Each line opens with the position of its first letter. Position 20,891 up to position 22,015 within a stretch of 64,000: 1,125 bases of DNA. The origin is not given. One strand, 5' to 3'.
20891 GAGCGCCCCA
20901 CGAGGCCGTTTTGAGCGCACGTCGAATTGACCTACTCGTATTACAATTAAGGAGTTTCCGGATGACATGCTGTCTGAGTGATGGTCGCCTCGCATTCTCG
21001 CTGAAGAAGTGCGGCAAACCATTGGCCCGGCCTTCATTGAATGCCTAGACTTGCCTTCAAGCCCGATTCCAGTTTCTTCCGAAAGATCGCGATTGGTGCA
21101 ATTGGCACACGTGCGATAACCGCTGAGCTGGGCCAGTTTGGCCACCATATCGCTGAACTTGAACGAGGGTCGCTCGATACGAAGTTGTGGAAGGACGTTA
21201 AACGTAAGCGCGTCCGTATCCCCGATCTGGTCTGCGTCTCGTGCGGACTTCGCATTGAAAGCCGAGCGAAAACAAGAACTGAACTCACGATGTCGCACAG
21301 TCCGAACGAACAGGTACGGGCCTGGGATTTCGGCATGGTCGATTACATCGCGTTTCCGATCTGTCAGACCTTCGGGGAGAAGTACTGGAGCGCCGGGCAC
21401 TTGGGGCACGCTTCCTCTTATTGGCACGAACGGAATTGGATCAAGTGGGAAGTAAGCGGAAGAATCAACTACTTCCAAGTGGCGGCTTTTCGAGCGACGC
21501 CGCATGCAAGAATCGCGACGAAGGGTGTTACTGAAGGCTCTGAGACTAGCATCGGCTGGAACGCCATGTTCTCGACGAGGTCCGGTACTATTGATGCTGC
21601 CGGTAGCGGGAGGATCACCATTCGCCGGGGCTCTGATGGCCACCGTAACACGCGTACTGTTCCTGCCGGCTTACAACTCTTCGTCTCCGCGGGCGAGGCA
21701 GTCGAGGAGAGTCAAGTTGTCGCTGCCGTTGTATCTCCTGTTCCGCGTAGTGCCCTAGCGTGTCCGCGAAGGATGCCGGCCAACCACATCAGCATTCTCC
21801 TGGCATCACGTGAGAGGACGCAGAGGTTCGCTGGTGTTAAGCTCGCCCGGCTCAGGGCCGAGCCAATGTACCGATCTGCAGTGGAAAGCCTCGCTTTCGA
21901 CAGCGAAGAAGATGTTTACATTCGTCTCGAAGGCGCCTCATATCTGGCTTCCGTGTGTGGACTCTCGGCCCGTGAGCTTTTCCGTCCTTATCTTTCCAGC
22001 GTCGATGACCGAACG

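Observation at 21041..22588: Putative nuclease fused to a HEAT-repeat domain as the partner of a DNA methyltransferase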

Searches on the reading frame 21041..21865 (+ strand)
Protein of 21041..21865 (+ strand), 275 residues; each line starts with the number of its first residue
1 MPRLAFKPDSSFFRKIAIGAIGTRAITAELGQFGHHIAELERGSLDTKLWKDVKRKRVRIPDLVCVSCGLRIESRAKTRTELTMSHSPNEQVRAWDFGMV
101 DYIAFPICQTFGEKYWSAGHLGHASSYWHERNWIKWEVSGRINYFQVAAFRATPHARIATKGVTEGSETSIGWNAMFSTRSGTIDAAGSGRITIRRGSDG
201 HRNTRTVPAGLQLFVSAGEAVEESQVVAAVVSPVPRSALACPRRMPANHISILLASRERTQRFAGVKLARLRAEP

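Call 11: find_homologous_proteins(query=window:21041-21862:+)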
Query seq(274 aa) (274 aa): 172 proteins with E <= 0.001 among 3303 candidates; the best 120 are listed.
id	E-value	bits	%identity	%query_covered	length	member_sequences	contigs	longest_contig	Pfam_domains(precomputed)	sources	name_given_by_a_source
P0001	1.5e-113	397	62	100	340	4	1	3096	-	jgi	-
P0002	4.7e-112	392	64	99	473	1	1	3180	PF03130.23,PF13646.13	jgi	-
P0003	1.5e-109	384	61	99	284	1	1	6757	-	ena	-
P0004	1.9e-109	383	62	99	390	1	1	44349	-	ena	-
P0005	9.2e-109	381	61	100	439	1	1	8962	PF13646.13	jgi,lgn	-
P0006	9.3e-109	381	61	100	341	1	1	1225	-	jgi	jgi:hypothetical protein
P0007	6.1e-107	375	61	100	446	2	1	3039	PF03130.23,PF13646.13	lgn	-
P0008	1.7e-105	370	61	100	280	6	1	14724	-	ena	-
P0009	6.8e-105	368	61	99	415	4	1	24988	PF13646.13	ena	-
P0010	1.0e-104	368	59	98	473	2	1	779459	PF13646.13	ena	-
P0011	2.3e-104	367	61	100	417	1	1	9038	PF13646.13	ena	-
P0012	3.7e-101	356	60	100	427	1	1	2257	PF13646.13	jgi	jgi:hypothetical protein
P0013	2.3e-100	353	61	90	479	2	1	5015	PF03130.23,PF13646.13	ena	-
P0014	4.0e-100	353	59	96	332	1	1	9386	-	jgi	jgi:hypothetical protein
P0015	7.3e-100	352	60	95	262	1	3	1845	-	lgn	-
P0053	3.0e-79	284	57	83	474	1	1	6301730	PF02985.29,PF13646.13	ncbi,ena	-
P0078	4.5e-69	251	48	99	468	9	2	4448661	PF13646.13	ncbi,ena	-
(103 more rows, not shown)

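Call 14: find_encoding_contigs(protein=P0010, flank=8000, max_places=2)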
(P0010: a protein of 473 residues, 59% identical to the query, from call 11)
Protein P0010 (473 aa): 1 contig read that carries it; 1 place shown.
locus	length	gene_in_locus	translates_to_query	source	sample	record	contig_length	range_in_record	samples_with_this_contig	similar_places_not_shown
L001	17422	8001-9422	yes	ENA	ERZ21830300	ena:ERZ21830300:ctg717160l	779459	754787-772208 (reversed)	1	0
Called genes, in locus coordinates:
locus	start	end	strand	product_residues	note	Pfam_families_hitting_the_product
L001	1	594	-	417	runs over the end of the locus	PF00483:NTP_transferase, PF12804:NTP_transf_3 (weak), PF24894:Hexapep_GlmU, PF25084:LbH_EIF2B, PF25087:GMPPB_C (weak), PF25247:LbH_GLGC (weak)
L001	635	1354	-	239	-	PF00005:ABC_tran, PF02463:SMC_N (faint), PF13304:AAA_21 (faint)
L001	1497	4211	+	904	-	PF21445:ADDB_N (weak), PF13361:UvrD_C (faint), PF12705:PDDEXK_1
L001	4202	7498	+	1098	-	PF00580:UvrD-helicase, PF13245:AAA_19, PF13361:UvrD_C, PF13538:UvrD_C_2 (faint), PF12705:PDDEXK_1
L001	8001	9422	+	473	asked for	PF13646:HEAT_2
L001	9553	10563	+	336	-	PF01555:N6_N4_Mtase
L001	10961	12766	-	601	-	PF00456:Transketolase_N, PF13292:DXP_synthase_N (faint), PF00676:E1_dh, PF02779:Transket_pyr, PF02780:Transketolase_C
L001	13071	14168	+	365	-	PF00561:Abhydrolase_1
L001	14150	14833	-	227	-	PF00814:TsaD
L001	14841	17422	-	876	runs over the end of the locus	PF01751:Toprim, PF01131:Topoisom_bac, PF13368:Toprim_C_rpt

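Call 15: find_encoding_contigs(protein=P0053, flank=8000, max_places=2)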
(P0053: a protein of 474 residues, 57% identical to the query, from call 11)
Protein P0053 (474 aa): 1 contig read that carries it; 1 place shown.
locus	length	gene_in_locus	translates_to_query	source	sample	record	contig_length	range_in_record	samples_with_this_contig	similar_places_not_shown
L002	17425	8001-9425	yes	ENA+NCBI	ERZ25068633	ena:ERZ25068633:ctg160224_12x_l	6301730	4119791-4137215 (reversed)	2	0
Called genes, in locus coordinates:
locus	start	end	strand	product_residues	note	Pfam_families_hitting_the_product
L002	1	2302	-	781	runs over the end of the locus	PF01663:Phosphodiest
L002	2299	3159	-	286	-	PF00884:Sulfatase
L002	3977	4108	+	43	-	-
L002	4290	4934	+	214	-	PF00080:Sod_Cu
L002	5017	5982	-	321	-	-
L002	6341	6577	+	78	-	-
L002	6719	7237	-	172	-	-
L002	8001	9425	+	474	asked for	PF13646:HEAT_2, PF02985:HEAT (faint), PF13646:HEAT_2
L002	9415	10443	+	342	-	PF01555:N6_N4_Mtase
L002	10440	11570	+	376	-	PF18928:DUF5677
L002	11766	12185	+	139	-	PF00903:Glyoxalase, PF06983:3-dmu-9_3-mt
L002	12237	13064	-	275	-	PF04909:Amidohydro_2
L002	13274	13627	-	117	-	PF15731:MqsA_antitoxin (weak), PF01381:HTH_3, PF13560:HTH_31 (weak)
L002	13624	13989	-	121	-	PF06296:RelE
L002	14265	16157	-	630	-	PF01264:Chorismate_synt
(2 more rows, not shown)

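Call 16: find_encoding_contigs(protein=P0078, flank=8000, max_places=2)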
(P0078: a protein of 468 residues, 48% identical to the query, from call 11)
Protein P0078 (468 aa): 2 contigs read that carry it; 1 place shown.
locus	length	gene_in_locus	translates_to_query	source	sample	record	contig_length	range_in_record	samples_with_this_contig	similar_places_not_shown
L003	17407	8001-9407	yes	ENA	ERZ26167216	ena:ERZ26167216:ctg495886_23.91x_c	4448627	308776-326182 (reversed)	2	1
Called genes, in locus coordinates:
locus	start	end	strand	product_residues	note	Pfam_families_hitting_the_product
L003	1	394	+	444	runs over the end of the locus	PF13742:tRNA_anti_2, PF02601:Exonuc_VII_L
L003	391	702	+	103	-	PF02609:Exonuc_VII_S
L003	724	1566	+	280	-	PF01694:Rhomboid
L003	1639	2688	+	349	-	PF01118:Semialdhyde_dh, PF22698:Semialdhyde_dhC_1, PF02774:Semialdhyde_dhC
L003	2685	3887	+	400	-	PF01960:ArgJ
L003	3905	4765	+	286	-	PF00696:AA_kinase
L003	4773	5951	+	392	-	PF00202:Aminotran_3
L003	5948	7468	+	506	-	PF00206:Lyase_1, PF14698:ASL_C2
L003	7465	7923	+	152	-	PF01316:Arg_repressor, PF02863:Arg_repressor_C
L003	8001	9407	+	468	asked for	PF13646:HEAT_2 (faint)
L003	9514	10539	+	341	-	PF01555:N6_N4_Mtase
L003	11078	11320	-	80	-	-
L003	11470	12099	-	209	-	PF00174:Oxidored_molyb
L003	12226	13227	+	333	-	PF00291:PALP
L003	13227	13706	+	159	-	PF01398:JAB (weak), PF14464:Prok-JAB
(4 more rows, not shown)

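Call 22: search_solved_structures(query=A3, max_evalue=10, show_alignments=3)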
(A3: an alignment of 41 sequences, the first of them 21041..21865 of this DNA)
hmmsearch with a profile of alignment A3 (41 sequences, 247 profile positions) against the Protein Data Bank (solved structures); distinct sequences matched with E-value up to 10: 7.
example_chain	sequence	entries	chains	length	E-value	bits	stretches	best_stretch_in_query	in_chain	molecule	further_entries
7drb_A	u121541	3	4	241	1.2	11.9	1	137-217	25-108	Cell 12A endoglucanase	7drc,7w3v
9ktq_A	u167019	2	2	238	1.2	11.9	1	137-217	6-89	Xyloglucan-specific endo-beta-1,4-glucanase 1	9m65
8k60_D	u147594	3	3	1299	1.4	11.6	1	54-81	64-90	DNA-directed RNA polymerase subunit beta'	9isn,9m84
7vpd_D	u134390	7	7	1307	1.5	11.6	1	54-81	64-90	DNA-directed RNA polymerase subunit beta'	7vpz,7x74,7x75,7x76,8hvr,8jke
4p1e_A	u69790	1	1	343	1.6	11.4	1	104-234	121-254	TRAP dicarboxylate transporter, DctP subunit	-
6wvj_D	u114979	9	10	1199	1.7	11.3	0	54-81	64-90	DNA-directed RNA polymerase subunit beta'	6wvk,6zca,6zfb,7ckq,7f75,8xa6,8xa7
8dy7_D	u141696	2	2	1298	1.8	11.3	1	54-81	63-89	DNA-directed RNA polymerase subunit beta'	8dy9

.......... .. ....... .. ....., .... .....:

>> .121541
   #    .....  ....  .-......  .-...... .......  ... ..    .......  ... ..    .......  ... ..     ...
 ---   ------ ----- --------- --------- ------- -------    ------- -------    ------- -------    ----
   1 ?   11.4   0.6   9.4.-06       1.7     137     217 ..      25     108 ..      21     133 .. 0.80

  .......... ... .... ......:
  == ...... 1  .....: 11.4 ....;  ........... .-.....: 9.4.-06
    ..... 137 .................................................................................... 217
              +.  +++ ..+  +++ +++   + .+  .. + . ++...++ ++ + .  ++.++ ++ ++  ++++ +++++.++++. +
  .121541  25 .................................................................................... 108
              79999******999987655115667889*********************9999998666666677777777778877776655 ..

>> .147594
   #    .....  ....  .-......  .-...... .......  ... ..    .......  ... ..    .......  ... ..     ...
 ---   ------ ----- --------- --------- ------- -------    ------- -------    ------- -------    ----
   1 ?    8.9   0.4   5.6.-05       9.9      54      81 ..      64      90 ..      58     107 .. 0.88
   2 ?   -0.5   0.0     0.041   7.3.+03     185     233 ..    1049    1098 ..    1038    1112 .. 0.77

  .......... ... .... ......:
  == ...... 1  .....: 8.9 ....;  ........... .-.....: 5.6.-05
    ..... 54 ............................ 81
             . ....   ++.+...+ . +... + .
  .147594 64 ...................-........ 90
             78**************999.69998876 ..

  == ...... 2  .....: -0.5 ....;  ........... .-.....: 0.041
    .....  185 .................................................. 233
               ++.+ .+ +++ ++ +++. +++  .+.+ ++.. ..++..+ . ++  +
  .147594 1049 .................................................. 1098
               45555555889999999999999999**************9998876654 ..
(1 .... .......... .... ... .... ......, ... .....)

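Call 23: search_protein_families(library=pfam, alignment_id=A3, max_evalue=10)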
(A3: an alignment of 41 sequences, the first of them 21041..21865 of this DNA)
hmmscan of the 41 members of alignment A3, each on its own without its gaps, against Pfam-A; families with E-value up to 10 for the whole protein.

A. member 1, window:21041-21865:+ (275 aa): 2 families
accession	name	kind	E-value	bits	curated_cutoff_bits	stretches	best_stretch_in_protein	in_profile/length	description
PF01333.25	Apocytochr_F_C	-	0.0062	17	30.4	1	187-227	21-60/118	Apocytochrome F, C-terminal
PF21668.3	RPOC_hybrid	-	0.02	15.1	27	1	204-230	43-69/102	DNA-directed RNA polymerase subunit beta', hybrid domain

B. families by the number of members that match (of 41 scanned): 21 families
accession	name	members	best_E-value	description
PF01333.25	Apocytochr_F_C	5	0.0062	Apocytochrome F, C-terminal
PF21668.3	RPOC_hybrid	2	0.02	DNA-directed RNA polymerase subunit beta', hybrid domain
PF25169.1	DUF7830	2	0.044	Domain of unknown function (DUF7830)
PF08167.18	RIX1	2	0.055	rRNA processing/ribosome biogenesis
PF00320.33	GATA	2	0.07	GATA zinc finger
PF23284.2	KOW2_Spt5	2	0.15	Transcription elongation factor SPT5, second KOW domain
PF04508.17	Pox_A_type_inc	2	0.36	Viral A-type inclusion protein repeat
PF01551.29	Peptidase_M23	1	0.0057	Peptidase family M23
PF10711.15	DUF2513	1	0.035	Hypothetical protein (DUF2513)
PF07503.17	zf-HYPF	1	0.065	HypF finger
PF11557.14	Omp_AT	1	0.11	Solitary outer membrane autotransporter beta-barrel domain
PF12969.12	DUF3857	1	0.11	Domain of Unknown Function with PDB structure (DUF3857)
PF08169.17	RBB1NT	1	0.11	RBB1NT (NUC162) domain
PF23292.1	SAND_ULT1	1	0.11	ULTRAPETALA1 SAND domain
PF14787.11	zf-CCHC_5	1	0.13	GAG-polyprotein viral zinc-finger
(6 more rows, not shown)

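Call 34: find_related_loci(query=A3, collection=genome_contigs, flank=10000)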
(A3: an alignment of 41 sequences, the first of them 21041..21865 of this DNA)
Query A3 (275 aa) in genome_contigs; peptide patterns used: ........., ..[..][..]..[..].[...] (x = any residue, [..] = any of these).
208 stretches matched a pattern; 160 encode a relative of the query (tblastn E <= 1e-3); the best 80 are kept; 80 distinct loci.
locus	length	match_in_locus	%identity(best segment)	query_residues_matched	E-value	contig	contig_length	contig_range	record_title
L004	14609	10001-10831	63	1-275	3e-125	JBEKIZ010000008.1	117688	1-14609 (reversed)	MAG: Terriglobia bacterium isolate SPRUCE 311 SPRUCE_311_8, whole genome shotgun sequence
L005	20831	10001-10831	63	1-275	1e-123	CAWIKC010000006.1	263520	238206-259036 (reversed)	MAG: Bryobacterales bacterium isolate MFD09286.bin.1.102 genome assembly, contig: contig_43320, whole genome shotgun seq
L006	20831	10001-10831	62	1-275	2e-121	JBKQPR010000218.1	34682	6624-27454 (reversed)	MAG: Bryobacteraceae bacterium isolate MGr1A1B1C__bin_144 MGr1A1B1C_000000168277, whole genome shotgun sequence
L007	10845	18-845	62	1-274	3e-119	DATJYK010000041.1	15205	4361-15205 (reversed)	MAG TPA_asm: Terriglobia bacterium isolate SMAG_U15150 k141_3224117, whole genome shotgun sequence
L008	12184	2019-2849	63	1-275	2e-117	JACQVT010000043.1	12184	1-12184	MAG: Planctomycetota bacterium isolate NC_groundwater_1470_Ag_S-0.65um_67_16 S_p65_S5_coassembly_k141_346254, whole geno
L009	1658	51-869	63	4-274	3e-126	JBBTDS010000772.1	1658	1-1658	MAG: Acidobacteriota bacterium isolate H43-bin212_1 H43_bin212_1_000000000772, whole genome shotgun sequence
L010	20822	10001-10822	62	1-272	1e-116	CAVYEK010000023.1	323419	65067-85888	MAG: Terriglobia bacterium isolate MFD04492.bin.1.15 genome assembly, contig: contig_47614, whole genome shotgun sequenc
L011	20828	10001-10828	62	1-274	1e-116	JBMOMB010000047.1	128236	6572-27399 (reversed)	MAG: Acidobacteriota bacterium isolate Betzabe_MAG039 MAG039_47, whole genome shotgun sequence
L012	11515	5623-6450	63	1-274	1e-115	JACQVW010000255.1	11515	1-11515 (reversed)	MAG: Planctomycetota bacterium isolate NC_groundwater_1473_Ag_S-0.65um_71_22 S_p65_S5_coassembly_k141_1475307, whole gen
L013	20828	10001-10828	62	1-274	6e-115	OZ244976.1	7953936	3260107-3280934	MAG: Vicinamibacterales bacterium isolate 759df215-7f35-4b58-97f0-56a84cd7420d genome assembly, chromosome: 2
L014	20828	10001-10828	61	1-274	1e-114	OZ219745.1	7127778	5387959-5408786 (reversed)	MAG: Vicinamibacterales bacterium isolate d5a9b4ee-eb88-4731-bb2c-80bf662b4d04 genome assembly, chromosome: 2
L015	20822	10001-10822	63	1-272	1e-114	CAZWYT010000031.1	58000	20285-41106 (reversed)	MAG TPA_asm: uncultured Planctomycetales bacterium isolate binchicken_co119_111 genome assembly, contig: NODE_520_length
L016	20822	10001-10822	61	1-272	4e-114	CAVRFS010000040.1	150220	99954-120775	MAG: uncultured Planctomycetota bacterium isolate MFD04463.bin.2.108 genome assembly, contig: contig_36495, whole genome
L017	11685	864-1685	61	1-272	4e-114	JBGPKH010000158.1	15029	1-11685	MAG: Bryobacteraceae bacterium isolate OBJ_0618_7090110_290 k141_2355579_length_15029_cov_16.0000, whole genome shotgun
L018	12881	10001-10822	62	3-275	8e-114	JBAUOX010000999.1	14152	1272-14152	MAG: Isosphaeraceae bacterium isolate MFD09680_ilm_asm_bin1 k127_13949, whole genome shotgun sequence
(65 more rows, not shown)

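Call 41: predict_structure(alignment_id=A3)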
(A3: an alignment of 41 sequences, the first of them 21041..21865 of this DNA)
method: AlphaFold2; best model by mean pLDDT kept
length: 275 residues; sequences in the alignment: 41
mean_pLDDT: 81.6   pTM: 0.82
mean pLDDT of the five models: 81.6, 81.5, 80.7, 78.7, 76.1
residues with pLDDT >= 90: 131; 70-90: 76; 50-70: 51; < 50: 17
segments of 3 or more residues with pLDDT < 50: 1-8, 54-58, 93-95
pLDDT, mean of each block of 10 residues (from residue 1): 43 79 93 92 60 51 88 92 76 54 93 64 60 85 95 87 65 95 96 96 97 98 98 97 91 80 81 76
secondary structure, 60 per line:
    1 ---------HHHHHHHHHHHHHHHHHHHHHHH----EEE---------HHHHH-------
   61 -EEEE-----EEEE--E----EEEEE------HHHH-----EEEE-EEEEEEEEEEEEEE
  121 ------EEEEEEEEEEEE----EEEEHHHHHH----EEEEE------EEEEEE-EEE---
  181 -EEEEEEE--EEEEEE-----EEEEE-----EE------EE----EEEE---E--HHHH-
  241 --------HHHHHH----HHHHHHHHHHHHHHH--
elements in order: H10-32 E37-39 H49-53 E62-65 E71-74 E82-86 H93-96 E102-105 E107-120 E127-138 E143-146 H147-152 E157-161 E168-173 E175-177 E182-188 E191-196 E202-206 E226-229 H236-239 H249-254 H259-273

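Call 43: search_dna_similar(query=window:21041-21865:+, collection=plasmids, mode=protein, max_evalue=0.001)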
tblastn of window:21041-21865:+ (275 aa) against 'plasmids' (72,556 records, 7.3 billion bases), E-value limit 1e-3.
No match.

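Call 44: search_dna_similar(query=window:21041-21865:+, collection=phages, mode=protein, max_evalue=0.001)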
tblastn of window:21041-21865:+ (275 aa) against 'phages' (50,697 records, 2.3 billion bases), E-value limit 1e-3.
No match.
